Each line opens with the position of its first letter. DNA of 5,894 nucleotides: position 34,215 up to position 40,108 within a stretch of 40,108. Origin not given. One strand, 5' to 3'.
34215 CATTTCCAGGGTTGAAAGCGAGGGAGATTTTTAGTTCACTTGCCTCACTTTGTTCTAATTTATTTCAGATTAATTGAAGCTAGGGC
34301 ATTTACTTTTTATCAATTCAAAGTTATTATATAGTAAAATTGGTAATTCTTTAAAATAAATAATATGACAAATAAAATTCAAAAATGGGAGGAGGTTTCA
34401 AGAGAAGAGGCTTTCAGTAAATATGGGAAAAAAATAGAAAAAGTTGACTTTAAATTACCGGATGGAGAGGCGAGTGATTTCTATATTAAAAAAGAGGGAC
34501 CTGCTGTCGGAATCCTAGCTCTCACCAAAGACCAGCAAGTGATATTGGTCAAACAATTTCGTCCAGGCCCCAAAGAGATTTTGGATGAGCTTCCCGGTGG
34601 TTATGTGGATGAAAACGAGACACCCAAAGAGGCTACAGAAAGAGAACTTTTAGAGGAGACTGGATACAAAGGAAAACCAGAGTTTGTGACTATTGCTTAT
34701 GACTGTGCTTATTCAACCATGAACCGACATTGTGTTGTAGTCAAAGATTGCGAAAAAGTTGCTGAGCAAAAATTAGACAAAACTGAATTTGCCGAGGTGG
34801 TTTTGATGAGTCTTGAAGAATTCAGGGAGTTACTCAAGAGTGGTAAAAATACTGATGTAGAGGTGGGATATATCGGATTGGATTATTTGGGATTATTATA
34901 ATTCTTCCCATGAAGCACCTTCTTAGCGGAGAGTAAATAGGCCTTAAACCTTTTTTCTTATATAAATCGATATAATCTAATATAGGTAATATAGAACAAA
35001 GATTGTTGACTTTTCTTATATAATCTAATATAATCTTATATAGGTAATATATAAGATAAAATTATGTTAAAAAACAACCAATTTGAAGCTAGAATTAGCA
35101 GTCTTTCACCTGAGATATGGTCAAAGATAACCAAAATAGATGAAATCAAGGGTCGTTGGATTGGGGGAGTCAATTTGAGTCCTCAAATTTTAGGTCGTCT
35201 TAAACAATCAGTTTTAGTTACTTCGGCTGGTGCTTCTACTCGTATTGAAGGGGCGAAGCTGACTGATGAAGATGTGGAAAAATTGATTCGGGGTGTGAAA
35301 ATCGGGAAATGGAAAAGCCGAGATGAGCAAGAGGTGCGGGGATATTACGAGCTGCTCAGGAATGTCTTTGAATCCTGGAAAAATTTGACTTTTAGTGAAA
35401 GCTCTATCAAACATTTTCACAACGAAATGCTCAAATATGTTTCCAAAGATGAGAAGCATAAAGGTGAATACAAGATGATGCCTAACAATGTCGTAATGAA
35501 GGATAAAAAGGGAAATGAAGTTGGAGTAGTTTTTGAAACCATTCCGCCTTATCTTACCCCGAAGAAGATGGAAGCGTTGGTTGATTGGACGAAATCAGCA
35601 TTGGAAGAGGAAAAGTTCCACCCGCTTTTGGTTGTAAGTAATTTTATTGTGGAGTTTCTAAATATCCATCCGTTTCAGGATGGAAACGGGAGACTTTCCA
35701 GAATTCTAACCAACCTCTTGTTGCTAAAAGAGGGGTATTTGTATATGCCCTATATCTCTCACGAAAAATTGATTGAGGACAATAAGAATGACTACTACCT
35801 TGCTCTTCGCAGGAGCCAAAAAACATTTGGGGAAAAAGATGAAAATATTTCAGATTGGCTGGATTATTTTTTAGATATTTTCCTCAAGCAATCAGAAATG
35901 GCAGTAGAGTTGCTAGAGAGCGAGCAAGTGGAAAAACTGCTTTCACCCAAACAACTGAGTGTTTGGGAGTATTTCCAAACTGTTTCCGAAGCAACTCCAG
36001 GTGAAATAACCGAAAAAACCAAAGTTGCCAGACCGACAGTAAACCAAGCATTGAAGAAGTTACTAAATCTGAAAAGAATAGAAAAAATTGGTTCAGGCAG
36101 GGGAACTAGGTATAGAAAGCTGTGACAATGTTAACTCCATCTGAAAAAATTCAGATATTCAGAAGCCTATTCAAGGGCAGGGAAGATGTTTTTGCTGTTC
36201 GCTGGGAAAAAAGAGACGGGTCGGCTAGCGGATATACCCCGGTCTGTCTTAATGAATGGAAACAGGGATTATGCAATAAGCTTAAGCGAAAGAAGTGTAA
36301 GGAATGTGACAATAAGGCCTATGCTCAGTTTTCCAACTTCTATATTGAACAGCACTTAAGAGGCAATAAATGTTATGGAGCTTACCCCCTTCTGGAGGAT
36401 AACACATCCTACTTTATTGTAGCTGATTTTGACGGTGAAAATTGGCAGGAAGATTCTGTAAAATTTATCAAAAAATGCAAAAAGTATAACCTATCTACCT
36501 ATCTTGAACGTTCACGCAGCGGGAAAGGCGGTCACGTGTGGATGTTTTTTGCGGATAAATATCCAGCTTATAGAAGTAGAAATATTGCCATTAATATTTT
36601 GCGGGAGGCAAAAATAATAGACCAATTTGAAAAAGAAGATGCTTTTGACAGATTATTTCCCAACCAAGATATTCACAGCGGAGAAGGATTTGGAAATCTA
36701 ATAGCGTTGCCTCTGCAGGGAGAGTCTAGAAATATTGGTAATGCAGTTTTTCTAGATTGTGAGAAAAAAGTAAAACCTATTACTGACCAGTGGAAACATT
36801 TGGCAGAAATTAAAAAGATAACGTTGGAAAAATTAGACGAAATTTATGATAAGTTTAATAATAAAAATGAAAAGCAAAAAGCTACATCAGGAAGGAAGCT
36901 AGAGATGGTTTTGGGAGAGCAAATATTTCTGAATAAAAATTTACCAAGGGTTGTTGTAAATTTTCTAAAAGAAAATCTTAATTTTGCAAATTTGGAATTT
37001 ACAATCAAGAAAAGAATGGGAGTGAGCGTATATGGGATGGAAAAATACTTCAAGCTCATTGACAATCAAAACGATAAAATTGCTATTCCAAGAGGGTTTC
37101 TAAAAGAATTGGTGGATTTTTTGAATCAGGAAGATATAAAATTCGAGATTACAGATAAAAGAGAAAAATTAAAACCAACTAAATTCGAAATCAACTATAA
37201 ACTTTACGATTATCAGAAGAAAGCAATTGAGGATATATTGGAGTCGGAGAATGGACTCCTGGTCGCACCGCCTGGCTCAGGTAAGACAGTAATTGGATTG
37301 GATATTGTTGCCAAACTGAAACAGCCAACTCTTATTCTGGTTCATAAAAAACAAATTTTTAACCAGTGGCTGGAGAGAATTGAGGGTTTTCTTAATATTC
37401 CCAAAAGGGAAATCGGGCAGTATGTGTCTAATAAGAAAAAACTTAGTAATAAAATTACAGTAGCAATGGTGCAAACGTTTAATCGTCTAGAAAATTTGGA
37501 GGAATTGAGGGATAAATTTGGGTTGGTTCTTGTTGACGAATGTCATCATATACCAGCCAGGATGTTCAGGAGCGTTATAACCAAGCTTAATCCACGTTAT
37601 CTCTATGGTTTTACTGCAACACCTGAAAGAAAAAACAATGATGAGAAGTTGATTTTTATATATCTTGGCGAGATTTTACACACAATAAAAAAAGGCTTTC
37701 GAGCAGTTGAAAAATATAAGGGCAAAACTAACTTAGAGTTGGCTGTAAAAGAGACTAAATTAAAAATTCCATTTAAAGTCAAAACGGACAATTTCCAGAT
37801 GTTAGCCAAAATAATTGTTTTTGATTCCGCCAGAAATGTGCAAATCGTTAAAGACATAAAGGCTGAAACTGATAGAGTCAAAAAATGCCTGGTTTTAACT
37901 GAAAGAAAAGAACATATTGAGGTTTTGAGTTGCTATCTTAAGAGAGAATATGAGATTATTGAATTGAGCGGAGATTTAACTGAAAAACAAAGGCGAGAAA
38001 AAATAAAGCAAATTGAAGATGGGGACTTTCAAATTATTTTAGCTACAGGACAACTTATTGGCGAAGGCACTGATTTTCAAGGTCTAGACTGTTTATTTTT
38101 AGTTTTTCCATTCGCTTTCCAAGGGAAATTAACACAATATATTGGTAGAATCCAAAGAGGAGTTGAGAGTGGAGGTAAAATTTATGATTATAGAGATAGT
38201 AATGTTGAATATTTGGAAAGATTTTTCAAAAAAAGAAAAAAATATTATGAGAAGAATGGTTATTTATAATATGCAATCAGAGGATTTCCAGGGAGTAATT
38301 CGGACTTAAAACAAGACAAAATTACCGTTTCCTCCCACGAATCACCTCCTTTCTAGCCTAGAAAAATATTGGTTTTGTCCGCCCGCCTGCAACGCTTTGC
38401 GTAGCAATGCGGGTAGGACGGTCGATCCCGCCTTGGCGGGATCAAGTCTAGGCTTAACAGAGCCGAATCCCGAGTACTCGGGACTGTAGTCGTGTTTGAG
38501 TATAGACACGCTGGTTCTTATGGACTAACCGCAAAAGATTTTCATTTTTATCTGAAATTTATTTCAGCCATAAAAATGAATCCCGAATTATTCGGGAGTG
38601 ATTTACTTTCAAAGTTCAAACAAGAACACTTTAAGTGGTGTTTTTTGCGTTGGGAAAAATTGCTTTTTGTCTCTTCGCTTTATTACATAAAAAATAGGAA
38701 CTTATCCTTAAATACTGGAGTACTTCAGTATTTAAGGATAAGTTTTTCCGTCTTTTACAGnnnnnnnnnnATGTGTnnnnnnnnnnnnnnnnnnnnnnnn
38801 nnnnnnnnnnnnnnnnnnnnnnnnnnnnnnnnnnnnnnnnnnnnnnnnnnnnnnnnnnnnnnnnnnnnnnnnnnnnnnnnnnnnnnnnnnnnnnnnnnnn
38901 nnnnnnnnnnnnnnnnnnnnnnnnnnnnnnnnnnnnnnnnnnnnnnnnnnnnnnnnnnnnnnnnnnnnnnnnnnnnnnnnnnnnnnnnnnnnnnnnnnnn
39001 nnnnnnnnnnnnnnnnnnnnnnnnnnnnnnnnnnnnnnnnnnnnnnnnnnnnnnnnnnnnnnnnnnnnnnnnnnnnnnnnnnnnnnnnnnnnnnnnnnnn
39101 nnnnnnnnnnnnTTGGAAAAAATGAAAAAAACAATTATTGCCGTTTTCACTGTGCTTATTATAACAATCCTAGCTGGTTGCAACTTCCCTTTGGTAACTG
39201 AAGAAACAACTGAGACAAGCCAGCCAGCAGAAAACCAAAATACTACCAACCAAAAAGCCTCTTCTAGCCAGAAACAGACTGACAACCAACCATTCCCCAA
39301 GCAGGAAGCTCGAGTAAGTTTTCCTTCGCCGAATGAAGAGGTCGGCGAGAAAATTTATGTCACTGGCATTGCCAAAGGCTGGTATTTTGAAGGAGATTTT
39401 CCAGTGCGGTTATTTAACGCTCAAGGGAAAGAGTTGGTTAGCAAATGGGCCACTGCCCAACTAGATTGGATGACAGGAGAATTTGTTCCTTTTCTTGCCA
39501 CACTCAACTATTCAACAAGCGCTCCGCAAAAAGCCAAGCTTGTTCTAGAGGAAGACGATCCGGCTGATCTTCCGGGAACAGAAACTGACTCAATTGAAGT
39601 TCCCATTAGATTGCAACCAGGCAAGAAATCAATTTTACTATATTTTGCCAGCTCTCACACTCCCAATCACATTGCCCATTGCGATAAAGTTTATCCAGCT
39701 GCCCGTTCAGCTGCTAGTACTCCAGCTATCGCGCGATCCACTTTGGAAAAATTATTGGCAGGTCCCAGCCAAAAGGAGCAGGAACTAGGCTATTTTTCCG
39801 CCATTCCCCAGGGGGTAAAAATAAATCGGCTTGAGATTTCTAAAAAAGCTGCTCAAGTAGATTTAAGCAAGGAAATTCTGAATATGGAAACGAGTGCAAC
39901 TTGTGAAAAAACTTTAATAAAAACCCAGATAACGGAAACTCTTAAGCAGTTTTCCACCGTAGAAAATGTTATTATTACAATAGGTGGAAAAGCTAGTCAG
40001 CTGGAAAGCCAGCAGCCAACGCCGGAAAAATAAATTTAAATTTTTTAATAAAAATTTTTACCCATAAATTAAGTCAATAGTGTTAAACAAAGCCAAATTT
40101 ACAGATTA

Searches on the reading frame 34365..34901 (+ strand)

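Call 10: search_protein_families(library=pfam, proteins=[window:34365-34901:+])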
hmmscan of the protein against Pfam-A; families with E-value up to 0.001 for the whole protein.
window:34365-34901:+ (178 aa): 1 family
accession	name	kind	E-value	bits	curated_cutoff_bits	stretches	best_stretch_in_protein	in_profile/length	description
PF00293.34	NUDIX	-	2e-17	63.9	21.1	1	45-158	3-121/134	NUDIX domain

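Call 81: search_protein_families(library=ncbifam, proteins=[window:34365-34901:+], max_evalue=0.00001)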
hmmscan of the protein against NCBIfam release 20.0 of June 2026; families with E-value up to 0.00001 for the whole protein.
window:34365-34901:+ (178 aa): 7 families
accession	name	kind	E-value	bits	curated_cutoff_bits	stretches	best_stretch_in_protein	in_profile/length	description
NF008736.0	PRK11762.1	equivalog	5e-13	49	169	1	22-159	22-162/186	ADP compounds hydrolase NudE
NF041652.1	Nud_hyd_Dein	equivalog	2.9e-07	30.8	200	1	42-161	10-135/152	Nudix hydrolase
TIGR02705.1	nudix_YtkD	equivalog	4.1e-07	29.7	154.4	1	75-130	48-99/156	RNA deprotection pyrophosphohydrolase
NF001938.0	PRK00714.1-5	equivalog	6.5e-07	28.9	116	1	46-102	14-75/172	RNA pyrophosphohydrolase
NF008044.0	PRK10776.1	equivalog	8.5e-07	28.9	148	1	47-123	7-80/130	8-oxo-dGTP diphosphatase MutT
TIGR00052.1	TIGR00052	subfamily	1.2e-06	28.3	79.55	0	42-102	41-110/188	nudix-type nucleoside diphosphatase, YffH/AdpP family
NF006530.0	PRK08999.1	equivalog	2e-06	27.1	245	1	49-117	11-78/315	Nudix family hydrolase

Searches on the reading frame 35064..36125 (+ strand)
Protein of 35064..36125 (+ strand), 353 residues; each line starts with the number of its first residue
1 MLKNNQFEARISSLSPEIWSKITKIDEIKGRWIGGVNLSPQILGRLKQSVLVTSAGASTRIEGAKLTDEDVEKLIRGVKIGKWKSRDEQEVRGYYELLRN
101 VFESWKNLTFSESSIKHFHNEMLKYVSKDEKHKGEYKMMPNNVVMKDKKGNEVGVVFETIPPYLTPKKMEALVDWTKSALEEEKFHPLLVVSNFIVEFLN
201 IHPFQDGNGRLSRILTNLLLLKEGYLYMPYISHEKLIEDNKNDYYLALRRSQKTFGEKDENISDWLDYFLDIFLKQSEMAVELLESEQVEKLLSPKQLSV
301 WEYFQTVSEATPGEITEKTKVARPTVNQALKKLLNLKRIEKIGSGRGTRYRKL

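Call 10: search_protein_families(library=pfam, proteins=[window:35064-36125:+])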
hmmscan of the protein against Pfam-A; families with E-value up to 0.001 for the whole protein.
window:35064-36125:+ (353 aa): 2 families
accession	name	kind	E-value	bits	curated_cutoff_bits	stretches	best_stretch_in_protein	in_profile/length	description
PF02661.23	Fic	-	2.6e-14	54.3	24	1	110-220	2-93/93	Fic/DOC family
PF22168.2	DIP2311-like_C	-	0.0002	22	27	1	315-351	25-61/63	Transcriptional regulator DIP2311-like, C-terminal domain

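Call 81: search_protein_families(library=ncbifam, proteins=[window:35064-36125:+], max_evalue=0.00001)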
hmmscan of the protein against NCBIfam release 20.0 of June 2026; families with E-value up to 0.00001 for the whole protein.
window:35064-36125:+ (353 aa): 2 families
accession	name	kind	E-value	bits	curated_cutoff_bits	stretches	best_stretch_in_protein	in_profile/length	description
NF046030.1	ProtAdlyltaseSoFic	equivalog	6.4e-16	58.2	550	1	160-284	151-270/361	protein adenylyltransferase Fic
TIGR02613.1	mob_myst_B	hypoth_equivalog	1.8e-07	31.3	124.4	1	161-252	82-174/186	mobile mystery protein B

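Call 82: search_protein_families(library=padloc, proteins=[window:35064-36125:+], max_evalue=0.00001)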
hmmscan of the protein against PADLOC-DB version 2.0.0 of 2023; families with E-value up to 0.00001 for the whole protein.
window:35064-36125:+ (353 aa): 7 families
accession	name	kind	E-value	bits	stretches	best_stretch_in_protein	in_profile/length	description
PDLC03963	SoFic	-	6.2e-46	155.4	1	47-350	53-349/361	-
PDLC04836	PDC-S04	-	3.7e-23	80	1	55-256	30-217/244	-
PDLC04837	PDC-S04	-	2.4e-18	64.3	1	58-254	33-211/234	-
PDLC04840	PDC-S04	-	2e-17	61.7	1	49-231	10-183/227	-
PDLC04839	PDC-S04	-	1.6e-15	55.4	1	76-252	24-187/205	-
PDLC04966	PDC-S24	-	3.6e-12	43.9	1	94-231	219-347/497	-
PDLC04838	PDC-S04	-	4.8e-07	27.8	1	191-253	133-196/209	-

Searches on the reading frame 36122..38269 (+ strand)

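Call 10: search_protein_families(library=pfam, proteins=[window:36122-38269:+])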
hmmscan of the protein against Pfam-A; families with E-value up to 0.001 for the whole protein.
window:36122-38269:+ (715 aa): 5 families
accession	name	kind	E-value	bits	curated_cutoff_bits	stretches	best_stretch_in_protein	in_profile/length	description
PF22548.2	AEP-TOTE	-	5.4e-87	291.6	27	1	8-240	1-229/230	TOTE conflict system, Archaeo-Eukaryotic Primase domain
PF04851.21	ResIII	-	4.3e-33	115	22.5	1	359-503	2-164/164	Type III restriction enzyme, res subunit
PF00270.35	DEAD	-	4.2e-13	49.8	26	1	363-505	2-163/167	DEAD/DEAH box helicase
PF00271.37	Helicase_C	-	1.1e-11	45.4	23.5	1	576-679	6-108/110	Helicase conserved C-terminal domain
PF18766.7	SWI2_SNF2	-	1.3e-07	31.9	26.7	1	366-521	7-173/221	SWI2/SNF2 ATPase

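Call 81: search_protein_families(library=ncbifam, proteins=[window:36122-38269:+], max_evalue=0.00001)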
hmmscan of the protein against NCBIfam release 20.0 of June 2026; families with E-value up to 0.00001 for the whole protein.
window:36122-38269:+ (715 aa): 10 families
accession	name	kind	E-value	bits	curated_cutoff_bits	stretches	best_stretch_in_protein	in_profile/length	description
NF045503.1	repair_heli_XPB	equivalog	1.5e-27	96.4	610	1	349-639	178-467/548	DNA repair helicase XPB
NF040561.1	PrimPol_Msp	equivalog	4.3e-26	91.5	200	1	76-252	165-353/515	CRISPR-associated primase-polymerase type A1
TIGR00603.1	rad25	subfamily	1.4e-15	56.6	328.7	1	361-506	258-418/734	DNA repair helicase rad25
NF053632.1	heli_RadD_YejH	equivalog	7e-14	51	720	1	359-505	1-155/573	DNA repair helicase RadD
TIGR04095.1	dnd_restrict_1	equivalog_domain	5.1e-10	38.9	600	1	359-520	7-189/451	DNA phosphorothioation system restriction enzyme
NF003673.1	PRK05298.1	equivalog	2.7e-08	32.6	743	0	357-436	6-88/653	excinuclease ABC subunit UvrB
TIGR00631.1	uvrb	equivalog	5e-07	28.3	750.1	0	358-432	7-84/658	excinuclease ABC subunit UvrB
NF008394.0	PRK11192.1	equivalog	1.6e-06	27.2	507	0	582-686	243-344/441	ATP-dependent RNA helicase SrmB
TIGR04121.1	DEXH_lig_assoc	equivalog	1.9e-06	25.9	850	0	358-391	11-44/804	ligase-associated DNA damage response DEXH box helicase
NF008165.0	PRK10917.1-3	equivalog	2.6e-06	26.2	711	0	597-655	328-387/692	ATP-dependent DNA helicase RecG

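Call 82: search_protein_families(library=padloc, proteins=[window:36122-38269:+], max_evalue=0.00001)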
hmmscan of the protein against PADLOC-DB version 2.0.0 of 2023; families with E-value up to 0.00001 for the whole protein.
window:36122-38269:+ (715 aa): 4 families
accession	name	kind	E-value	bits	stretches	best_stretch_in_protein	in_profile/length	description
PDLC01465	PrimPol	-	5.1e-69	230.9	1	2-273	15-267/276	"CAS-I,CAS-II,CAS-III,CAS-IV,CAS-V,CAS-VI; associated"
PDLC01101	PrimPol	-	3.5e-20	70.1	1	76-241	170-337/490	adaptation polymerase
PDLC03659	mREase_IV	-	6.4e-18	62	1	371-679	235-552/945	Type IV methyl-directed restriction enzyme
PDLC01439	typeIV_DinG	-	1.7e-06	25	0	353-421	8-81/575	CAS-IV-A; associated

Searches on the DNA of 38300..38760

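Call 87: search_rna_families(source=window, start=38300, end=38760, threshold=evalue, max_evalue=10)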
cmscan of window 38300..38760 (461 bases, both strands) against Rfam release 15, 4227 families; matches with E-value up to 10: 20.
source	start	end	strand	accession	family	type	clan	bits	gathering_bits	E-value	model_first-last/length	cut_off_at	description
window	38689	38754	+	RF03940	MIR9563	Gene; miRNA;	-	31.4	90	0.00037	1-127/127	no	MIR9563 microRNA precursor family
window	38701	38742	+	RF00668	mir-302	Gene; miRNA;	CL00096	28.8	55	0.0014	1-68/68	no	mir-302 microRNA precursor family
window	38697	38746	-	RF04205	MIR2606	Gene; miRNA;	-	27.1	139.7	0.065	1-165/165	no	MIR2606 microRNA precursor family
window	38689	38754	-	RF03940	MIR9563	Gene; miRNA;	-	27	90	0.005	1-127/127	no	MIR9563 microRNA precursor family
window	38693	38749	+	RF04157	MIR9486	Gene; miRNA;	-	25.5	100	0.0055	1-119/119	no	MIR9486 microRNA precursor family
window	38701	38742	-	RF00668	mir-302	Gene; miRNA;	CL00096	25.2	55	0.013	1-68/68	no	mir-302 microRNA precursor family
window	38685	38759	+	RF00928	mir-590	Gene; miRNA;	-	24.6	65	0.018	1-86/86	no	mir-590 microRNA precursor family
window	38698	38745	+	RF02452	ncr1575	Gene; sRNA;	-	23.5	60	0.33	43-96/212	no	Bacillus sRNA ncr1575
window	38695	38748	+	RF04120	MIR5998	Gene; miRNA;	-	21.7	180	0.02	1-173/173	no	MIR5998 microRNA precursor family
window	38681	38760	-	RF02445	SpR14_sRNA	Gene; sRNA;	-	21.7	50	1.6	1-80/80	no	Streptococcus sRNA SpR14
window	38698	38745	+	RF04134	MIR7504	Gene; miRNA;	-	21.2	83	0.33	1-124/124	no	MIR7504 microRNA precursor family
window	38699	38744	-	RF02452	ncr1575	Gene; sRNA;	-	20.9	60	1.1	44-95/212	no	Bacillus sRNA ncr1575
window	38606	38738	+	RF02921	RT-14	Gene; sRNA;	-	19.5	48.1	2.6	1-144/144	no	RT-14 RNA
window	38516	38657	-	RF03532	SQ2397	Cis-reg;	-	19.3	100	0.41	1-243/243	no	Cis-regulator of HTH transcription factor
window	38548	38645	+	RF01770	rimP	Cis-reg; leader;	-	16.4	47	4.7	1-102/102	no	Gammaprotebacteria rimP leader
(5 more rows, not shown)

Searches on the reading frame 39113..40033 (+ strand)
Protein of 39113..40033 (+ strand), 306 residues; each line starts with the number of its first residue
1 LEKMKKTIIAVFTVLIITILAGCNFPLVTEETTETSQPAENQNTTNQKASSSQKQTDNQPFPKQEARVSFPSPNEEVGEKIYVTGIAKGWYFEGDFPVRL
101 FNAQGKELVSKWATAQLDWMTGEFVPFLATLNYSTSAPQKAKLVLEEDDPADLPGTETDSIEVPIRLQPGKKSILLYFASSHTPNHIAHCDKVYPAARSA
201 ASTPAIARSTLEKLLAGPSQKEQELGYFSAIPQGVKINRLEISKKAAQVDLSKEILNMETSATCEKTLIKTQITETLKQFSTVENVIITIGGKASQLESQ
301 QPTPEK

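Call 16: search_protein_families(library=pfam, proteins=[window:39113-40033:+], max_evalue=0.1)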
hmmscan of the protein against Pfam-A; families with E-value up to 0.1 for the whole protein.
window:39113-40033:+ (306 aa): 3 families
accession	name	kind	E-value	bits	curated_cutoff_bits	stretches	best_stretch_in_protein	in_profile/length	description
PF10646.14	Germane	-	2e-17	64.3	23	1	176-294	2-115/117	Sporulation and spore germination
PF10648.15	Gmad2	-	5.9e-11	43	25.7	1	67-152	3-84/86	Immunoglobulin-like domain of bacterial spore germination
PF20187.3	DUF6550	-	0.019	15.7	27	1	3-60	7-63/190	Family of unknown function (DUF6550)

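Call 20: find_encoding_contigs(protein=window:39113-40033:+, flank=10000, max_places=6)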
Protein window:39113-40033:+ (306 aa): no gene with exactly this product is on record in the collection.

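Call 31: find_homologous_proteins(query=window:39113-40033:+)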
Query window:39113-40033:+ (306 aa): 19 proteins with E <= 0.001 among 2313 candidates.
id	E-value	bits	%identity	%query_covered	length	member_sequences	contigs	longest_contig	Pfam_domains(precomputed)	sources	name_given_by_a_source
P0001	4.5e-194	661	100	99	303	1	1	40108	PF10648.16,PF10646.15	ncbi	-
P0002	8.0e-164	562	85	98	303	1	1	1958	PF10648.16,PF10646.15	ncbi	-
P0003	9.3e-68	247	46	84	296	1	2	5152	PF10648.16,PF10646.15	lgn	-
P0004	4.0e-64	235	42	95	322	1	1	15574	PF10648.16,PF10646.15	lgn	-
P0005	1.1e-63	233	48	76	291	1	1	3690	PF10648.16,PF10646.15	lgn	-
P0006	2.9e-63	232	45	98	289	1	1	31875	PF10648.16,PF10646.15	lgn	-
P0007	2.7e-52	196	38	97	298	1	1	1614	PF10648.16,PF10646.15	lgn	-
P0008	1.4e-48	184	43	76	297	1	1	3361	PF10648.16,PF10646.15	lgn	-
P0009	1.9e-46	177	40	75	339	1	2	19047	PF10648.16,PF10646.15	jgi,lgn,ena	-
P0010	2.0e-43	167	37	89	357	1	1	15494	PF10648.16,PF10646.15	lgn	-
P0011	1.4e-41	161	35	96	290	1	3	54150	PF10648.16,PF10646.15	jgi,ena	-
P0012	1.6e-40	157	38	49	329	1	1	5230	PF10648.16,PF10646.15,PF27854.1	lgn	-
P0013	4.4e-40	156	33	95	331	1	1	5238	PF10648.16,PF10646.15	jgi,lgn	jgi:hypothetical protein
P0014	2.7e-37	147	35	74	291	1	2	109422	PF10648.16,PF10646.15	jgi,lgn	-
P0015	3.5e-25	107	34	75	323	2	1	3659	PF10648.16,PF10646.15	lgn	-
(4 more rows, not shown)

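Call 47: find_encoding_contigs(protein=P0006, flank=10000, max_places=3)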
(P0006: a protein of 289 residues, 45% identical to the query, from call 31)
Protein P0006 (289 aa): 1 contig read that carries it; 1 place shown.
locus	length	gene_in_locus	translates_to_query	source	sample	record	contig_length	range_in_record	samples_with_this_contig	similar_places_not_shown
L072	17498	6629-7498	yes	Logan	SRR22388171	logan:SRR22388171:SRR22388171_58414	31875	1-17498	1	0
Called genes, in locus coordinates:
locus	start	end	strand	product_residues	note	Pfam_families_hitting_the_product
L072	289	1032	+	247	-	PF02535:Zip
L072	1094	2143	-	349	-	PF00149:Metallophos, PF12850:Metallophos_2 (faint)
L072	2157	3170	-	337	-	PF00389:2-Hacid_dh, PF02826:2-Hacid_dh_C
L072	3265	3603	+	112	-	PF01909:NTP_transf_2, PF18765:Polbeta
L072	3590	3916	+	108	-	PF01934:HepT-like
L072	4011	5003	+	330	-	PF03462:PCRF, PF00472:RF-1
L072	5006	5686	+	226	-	PF00005:ABC_tran, PF13304:AAA_21 (faint)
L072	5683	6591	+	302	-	PF18075:FtsX_ECD, PF02687:FtsX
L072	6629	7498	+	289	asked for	PF10648:Gmad2, PF10646:Germane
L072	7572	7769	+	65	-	-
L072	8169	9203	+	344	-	PF04041:Glyco_hydro_130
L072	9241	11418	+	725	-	PF13439:Glyco_transf_4 (weak), PF00534:Glycos_transf_1, PF13692:Glyco_trans_1_4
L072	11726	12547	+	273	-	-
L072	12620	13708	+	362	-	PF05448:AXE1 (faint), PF02129:Peptidase_S15 (weak), PF00561:Abhydrolase_1, PF12146:Hydrolase_4, PF12697:Abhydrolase_6, PF00326:Peptidase_S9, PF01738:DLH, PF07859:Abhydrolase_3 (weak), +1 more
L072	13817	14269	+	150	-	-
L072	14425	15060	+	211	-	PF00702:Hydrolase, PF13419:HAD_2, PF13242:Hydrolase_like (weak)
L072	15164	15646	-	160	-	-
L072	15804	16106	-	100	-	-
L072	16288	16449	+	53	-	-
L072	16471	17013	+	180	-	-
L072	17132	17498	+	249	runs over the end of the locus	PF00005:ABC_tran, PF13304:AAA_21 (weak)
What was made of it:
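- On att duplication by an integrative element targeting an RNA gene: L072 has FtsX next to a GerM-like gene but no 16S there (call 47).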

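Call 48: find_encoding_contigs(protein=P0004, flank=10000, max_places=3)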
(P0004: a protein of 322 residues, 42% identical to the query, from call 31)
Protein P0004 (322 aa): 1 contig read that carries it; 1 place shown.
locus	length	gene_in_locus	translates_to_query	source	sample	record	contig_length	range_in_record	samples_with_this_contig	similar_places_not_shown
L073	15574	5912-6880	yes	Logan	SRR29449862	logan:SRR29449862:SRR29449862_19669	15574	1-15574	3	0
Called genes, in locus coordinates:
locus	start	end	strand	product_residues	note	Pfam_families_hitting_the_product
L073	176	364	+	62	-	-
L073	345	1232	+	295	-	PF00589:Phage_integrase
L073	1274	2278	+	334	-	-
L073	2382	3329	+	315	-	PF00589:Phage_integrase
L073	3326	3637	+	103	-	-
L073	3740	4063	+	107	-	-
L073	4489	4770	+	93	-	PF13730:HTH_36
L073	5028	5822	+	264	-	-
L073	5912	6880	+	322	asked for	PF10648:Gmad2, PF10646:Germane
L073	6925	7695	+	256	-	-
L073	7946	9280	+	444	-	PF13196:DUF4012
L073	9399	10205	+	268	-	PF00041:fn3 (weak)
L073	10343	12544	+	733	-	-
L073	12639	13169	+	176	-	PF18914:DUF5666 (weak)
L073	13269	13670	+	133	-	PF00072:Response_reg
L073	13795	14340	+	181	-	-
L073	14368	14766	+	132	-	-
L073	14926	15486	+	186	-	-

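Call 53: find_encoding_contigs(protein=P0002, flank=10000, max_places=3)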
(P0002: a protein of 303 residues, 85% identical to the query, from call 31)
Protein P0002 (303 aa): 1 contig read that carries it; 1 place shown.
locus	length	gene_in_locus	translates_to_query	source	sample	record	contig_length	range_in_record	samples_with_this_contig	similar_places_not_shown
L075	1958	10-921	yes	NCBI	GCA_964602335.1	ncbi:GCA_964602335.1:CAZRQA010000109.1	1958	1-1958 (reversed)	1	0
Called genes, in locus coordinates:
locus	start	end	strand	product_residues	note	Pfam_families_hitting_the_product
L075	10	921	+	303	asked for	PF10648:Gmad2, PF10646:Germane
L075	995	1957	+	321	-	?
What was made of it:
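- Tried and rejected: Contig L075, from a close relative, starts 9 nt before the GerM-like gene, so it says nothing about the empty site (call 53).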

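Call 73: list_cluster_members(proteins=[P0001, P0024, P0002])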
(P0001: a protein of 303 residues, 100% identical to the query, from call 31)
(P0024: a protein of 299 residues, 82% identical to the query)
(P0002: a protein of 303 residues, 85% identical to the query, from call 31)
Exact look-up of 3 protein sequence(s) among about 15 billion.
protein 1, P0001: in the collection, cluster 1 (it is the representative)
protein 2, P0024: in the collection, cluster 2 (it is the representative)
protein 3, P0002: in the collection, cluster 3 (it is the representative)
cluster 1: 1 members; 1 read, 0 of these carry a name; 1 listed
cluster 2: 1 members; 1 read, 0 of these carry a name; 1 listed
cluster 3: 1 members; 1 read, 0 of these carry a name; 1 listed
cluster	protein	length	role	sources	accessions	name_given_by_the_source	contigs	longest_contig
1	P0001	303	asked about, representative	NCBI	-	-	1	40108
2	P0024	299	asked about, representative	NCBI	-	-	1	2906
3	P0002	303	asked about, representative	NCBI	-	-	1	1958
